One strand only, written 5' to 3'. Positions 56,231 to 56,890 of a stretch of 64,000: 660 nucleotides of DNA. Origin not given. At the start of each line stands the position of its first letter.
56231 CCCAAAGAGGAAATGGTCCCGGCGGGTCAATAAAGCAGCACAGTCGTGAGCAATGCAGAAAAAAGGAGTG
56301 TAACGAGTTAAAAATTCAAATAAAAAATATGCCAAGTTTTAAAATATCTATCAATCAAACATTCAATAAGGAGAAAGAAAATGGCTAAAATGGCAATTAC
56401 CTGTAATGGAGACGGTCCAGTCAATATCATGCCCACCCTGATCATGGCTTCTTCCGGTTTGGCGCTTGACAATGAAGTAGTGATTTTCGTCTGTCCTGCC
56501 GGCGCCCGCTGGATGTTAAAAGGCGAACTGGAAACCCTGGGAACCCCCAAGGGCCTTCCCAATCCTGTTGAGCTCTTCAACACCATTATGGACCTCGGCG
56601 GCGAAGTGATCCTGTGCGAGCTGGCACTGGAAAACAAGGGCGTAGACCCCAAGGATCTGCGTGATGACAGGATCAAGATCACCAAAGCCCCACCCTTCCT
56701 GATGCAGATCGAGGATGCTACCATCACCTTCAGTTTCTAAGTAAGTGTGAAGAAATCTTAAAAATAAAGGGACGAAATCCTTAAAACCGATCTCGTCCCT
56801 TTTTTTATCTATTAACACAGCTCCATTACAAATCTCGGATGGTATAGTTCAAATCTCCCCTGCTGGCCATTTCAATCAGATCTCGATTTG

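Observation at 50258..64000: Island-level observation: 14 kb with four regulators and three redox modules devoted to sulfur-type electron transfer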

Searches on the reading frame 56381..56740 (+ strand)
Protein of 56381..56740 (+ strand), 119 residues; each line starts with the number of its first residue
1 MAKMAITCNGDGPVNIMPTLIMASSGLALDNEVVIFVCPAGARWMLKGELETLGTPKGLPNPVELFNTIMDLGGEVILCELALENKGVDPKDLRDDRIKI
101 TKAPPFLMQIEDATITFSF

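Call 6: search_protein_families(library=pfam, proteins=[window:56381-56740:+], max_evalue=0.01)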
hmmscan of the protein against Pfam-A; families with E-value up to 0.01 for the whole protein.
window:56381-56740:+ (119 aa): 2 families
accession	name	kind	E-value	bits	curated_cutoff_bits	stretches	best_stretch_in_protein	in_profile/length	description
PF02635.20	DsrE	-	2e-05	25.2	22.7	1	20-101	21-98/116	DsrE/DsrF-like family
PF13686.11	DrsE_2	-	3.3e-05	24.3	25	0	3-38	4-39/156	DsrE/DsrF/DrsH-like family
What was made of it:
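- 56381..56740 (+): DsrE-like sulfur-transferase candidate (119 aa) with an invariant Cys79 in L-C-E-L. PF02635 25.2 bits, cut-off 22.7 (call 6).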

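Call 9: search_protein_families(library=ncbifam, proteins=[window:56381-56740:+], max_evalue=0.001)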
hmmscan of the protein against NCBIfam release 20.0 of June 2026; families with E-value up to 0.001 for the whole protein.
window:56381-56740:+ (119 aa): 0 families

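Call 77: search_solved_structures(query=window:56381-56740:+, max_evalue=1, show_alignments=2)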
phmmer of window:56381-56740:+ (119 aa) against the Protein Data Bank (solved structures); distinct sequences matched with E-value up to 1: 1.
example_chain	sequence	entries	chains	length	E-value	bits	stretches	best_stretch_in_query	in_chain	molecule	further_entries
1x51_A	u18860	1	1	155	0.85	13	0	25-56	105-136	A/G-specific adenine DNA glycosylase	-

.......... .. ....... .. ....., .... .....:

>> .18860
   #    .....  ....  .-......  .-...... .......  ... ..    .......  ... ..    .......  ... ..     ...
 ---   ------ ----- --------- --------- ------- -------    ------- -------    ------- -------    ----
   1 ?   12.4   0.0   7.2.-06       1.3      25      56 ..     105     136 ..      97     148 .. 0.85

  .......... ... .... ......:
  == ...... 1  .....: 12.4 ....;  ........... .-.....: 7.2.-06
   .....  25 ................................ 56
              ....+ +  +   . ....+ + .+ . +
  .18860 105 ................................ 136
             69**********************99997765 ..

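Call 94: predict_structure(protein=window:56381-56740:+)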
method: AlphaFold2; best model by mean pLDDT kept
length: 119 residues; sequences in the alignment: 1
mean_pLDDT: 33.9   pTM: 0.25
mean pLDDT of the five models: 33.9, 33.0, 32.5, 32.0, 30.5
residues with pLDDT >= 90: 0; 70-90: 0; 50-70: 0; < 50: 119
segments of 3 or more residues with pLDDT < 50: 1-119
pLDDT, mean of each block of 10 residues (from residue 1): 31 33 32 38 32 33 43 37 32 33 30 31
secondary structure, 60 per line:
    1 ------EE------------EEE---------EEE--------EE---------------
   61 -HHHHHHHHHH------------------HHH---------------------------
elements in order: E21-23 E33-35 H62-71
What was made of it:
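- On DsrE/DsrF sulfur-transferase family: The AF2 single-sequence model failed (call 94).
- Tried and rejected: AF2 of the DsrE-like protein from a single sequence gave pLDDT 34 and is unusable (call 94).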

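Call 96: search_solved_structures(query=A3, max_evalue=1, show_alignments=2)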
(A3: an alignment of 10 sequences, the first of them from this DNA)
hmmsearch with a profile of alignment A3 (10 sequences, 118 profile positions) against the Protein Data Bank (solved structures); distinct sequences matched with E-value up to 1: 3.
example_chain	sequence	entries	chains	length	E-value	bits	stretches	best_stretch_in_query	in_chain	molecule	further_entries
2qs7_A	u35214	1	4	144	0.0001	25.6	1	2-55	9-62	Uncharacterized protein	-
3mc3_A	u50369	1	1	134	0.00011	25.5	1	4-106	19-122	DsrE/DsrF-like family protein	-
3pnx_A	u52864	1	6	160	0.03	17.6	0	49-112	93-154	Putative sulfurtransferase dsrE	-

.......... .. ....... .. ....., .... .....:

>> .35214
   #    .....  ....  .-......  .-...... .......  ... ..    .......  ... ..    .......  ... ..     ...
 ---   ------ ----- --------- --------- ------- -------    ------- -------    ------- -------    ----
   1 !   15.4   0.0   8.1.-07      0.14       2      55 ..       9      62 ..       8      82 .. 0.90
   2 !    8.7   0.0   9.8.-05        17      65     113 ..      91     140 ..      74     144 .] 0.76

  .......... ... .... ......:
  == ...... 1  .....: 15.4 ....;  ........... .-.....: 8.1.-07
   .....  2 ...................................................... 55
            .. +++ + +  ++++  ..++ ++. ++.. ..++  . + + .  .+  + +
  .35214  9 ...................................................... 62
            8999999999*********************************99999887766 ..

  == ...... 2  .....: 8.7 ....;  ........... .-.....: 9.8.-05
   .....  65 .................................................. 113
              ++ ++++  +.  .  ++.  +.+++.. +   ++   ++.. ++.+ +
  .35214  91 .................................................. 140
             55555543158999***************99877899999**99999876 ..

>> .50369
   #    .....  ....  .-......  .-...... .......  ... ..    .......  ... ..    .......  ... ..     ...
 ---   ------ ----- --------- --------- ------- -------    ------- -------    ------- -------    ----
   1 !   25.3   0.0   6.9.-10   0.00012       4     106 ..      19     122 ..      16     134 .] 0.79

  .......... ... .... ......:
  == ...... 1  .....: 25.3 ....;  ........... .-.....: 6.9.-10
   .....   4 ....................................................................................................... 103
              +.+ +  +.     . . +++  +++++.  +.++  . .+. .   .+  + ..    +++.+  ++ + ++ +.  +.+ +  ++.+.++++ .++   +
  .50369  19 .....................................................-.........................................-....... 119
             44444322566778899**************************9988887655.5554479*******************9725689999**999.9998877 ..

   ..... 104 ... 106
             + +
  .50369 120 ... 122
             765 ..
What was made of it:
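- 56381..56740 (+): Family profile hits PDB 3MC3 'DsrE/DsrF-like' at E 1e-4 (call 96).
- On DsrE/DsrF sulfur-transferase family: Profile hit to PDB 3MC3 at E 1e-4, with the cysteine column aligned (call 96).
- Checked: It scores 25 bits on Pfam DsrE, and a profile search hits PDB 3MC3 at E 1e-4 (call 96).
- Tried and rejected: A profile search of the PDB replaced it (call 96).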
